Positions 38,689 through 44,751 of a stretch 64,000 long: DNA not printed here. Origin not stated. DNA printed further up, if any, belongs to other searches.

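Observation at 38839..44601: Monocistronic 1920-aa non-catalytic, dockerin-tipped array of Ig-like modules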

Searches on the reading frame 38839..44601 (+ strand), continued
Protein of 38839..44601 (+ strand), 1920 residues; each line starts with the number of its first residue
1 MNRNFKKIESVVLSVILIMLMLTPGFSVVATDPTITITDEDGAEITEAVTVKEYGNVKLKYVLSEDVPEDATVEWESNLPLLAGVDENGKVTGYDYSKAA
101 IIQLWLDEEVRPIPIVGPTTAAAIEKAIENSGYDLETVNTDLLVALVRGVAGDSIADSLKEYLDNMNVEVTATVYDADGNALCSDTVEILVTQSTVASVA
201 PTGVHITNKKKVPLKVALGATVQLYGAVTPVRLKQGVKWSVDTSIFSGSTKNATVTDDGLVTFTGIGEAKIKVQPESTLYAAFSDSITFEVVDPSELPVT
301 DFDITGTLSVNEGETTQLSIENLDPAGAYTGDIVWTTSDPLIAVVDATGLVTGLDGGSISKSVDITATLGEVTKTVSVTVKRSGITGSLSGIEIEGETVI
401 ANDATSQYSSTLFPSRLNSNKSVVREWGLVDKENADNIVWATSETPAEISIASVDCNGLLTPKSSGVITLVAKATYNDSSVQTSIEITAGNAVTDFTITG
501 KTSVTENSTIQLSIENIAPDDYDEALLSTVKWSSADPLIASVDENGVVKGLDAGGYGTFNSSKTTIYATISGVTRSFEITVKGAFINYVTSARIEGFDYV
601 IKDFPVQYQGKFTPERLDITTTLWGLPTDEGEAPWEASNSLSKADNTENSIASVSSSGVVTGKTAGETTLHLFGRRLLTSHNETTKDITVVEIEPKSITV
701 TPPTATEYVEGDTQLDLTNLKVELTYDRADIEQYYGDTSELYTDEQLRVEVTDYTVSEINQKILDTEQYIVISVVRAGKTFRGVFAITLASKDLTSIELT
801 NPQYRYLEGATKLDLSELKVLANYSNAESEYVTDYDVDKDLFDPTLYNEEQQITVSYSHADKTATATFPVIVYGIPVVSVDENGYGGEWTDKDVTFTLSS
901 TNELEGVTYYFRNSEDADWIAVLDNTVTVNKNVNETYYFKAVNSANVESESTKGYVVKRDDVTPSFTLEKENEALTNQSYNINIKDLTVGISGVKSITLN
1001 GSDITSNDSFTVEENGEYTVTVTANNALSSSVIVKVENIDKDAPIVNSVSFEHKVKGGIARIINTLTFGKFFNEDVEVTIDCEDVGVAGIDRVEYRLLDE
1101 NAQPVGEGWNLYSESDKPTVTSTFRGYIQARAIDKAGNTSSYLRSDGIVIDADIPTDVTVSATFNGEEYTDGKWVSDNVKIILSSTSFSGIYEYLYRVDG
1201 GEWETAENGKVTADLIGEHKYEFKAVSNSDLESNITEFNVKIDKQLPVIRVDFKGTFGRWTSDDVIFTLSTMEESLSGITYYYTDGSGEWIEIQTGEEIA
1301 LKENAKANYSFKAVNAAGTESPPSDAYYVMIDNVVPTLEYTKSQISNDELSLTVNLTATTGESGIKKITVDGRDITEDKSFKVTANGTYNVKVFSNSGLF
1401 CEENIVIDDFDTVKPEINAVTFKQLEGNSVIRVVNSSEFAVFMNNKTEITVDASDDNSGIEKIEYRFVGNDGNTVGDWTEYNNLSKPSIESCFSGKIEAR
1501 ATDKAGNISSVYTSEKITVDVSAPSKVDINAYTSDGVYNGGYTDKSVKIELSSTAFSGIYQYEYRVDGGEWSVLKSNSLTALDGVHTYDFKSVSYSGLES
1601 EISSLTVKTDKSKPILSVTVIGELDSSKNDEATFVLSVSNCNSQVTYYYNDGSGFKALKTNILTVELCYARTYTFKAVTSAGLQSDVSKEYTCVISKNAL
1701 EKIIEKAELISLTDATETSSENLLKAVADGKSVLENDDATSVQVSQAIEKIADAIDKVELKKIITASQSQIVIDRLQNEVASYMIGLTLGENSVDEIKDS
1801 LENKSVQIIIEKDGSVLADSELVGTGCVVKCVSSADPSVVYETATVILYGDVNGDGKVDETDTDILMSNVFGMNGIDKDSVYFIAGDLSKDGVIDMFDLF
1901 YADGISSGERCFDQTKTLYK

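Call 67: find_encoding_contigs(protein=P0009, flank=10000, max_places=1)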
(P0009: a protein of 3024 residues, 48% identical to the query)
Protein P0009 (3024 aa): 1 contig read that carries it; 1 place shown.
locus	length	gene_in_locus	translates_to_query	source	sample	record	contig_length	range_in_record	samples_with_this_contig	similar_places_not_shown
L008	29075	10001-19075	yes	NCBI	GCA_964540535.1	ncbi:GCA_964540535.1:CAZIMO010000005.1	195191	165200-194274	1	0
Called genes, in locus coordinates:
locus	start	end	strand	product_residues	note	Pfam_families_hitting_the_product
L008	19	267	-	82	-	PF14373:Imm_superinfect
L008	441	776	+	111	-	PF12844:HTH_19, PF13560:HTH_31, PF01381:HTH_3, PF13443:HTH_26 (weak)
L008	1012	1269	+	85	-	PF21699:TM1266-like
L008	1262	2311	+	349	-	PF04055:Radical_SAM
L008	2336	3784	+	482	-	PF04055:Radical_SAM, PF06968:BATS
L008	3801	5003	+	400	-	PF01926:MMR_HSR1, PF02421:FeoB_N (weak), PF03193:RsgA_GTPase (faint), PF00350:Dynamin_N (faint), PF00009:GTP_EFTU, PF18128:HydF_dimer, PF18133:HydF_tetramer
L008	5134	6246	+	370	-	PF00248:Aldo_ket_red, PF12838:Fer4_7 (faint), PF13746:Fer4_18 (faint), PF13187:Fer4_9, PF13237:Fer4_10 (weak), PF13534:Fer4_17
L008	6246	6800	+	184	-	PF12822:ECF_trnsprt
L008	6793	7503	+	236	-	PF18912:DZR_2 (weak), PF00156:Pribosyltran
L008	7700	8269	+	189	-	PF11391:DUF2798 (weak)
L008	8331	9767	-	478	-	PF01546:Peptidase_M20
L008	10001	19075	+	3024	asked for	PF02368:Big_2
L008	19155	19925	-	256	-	PF12746:GNAT_acetyltran, PF00583:Acetyltransf_1 (weak)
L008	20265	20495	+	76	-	-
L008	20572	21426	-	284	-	PF04616:Glyco_hydro_43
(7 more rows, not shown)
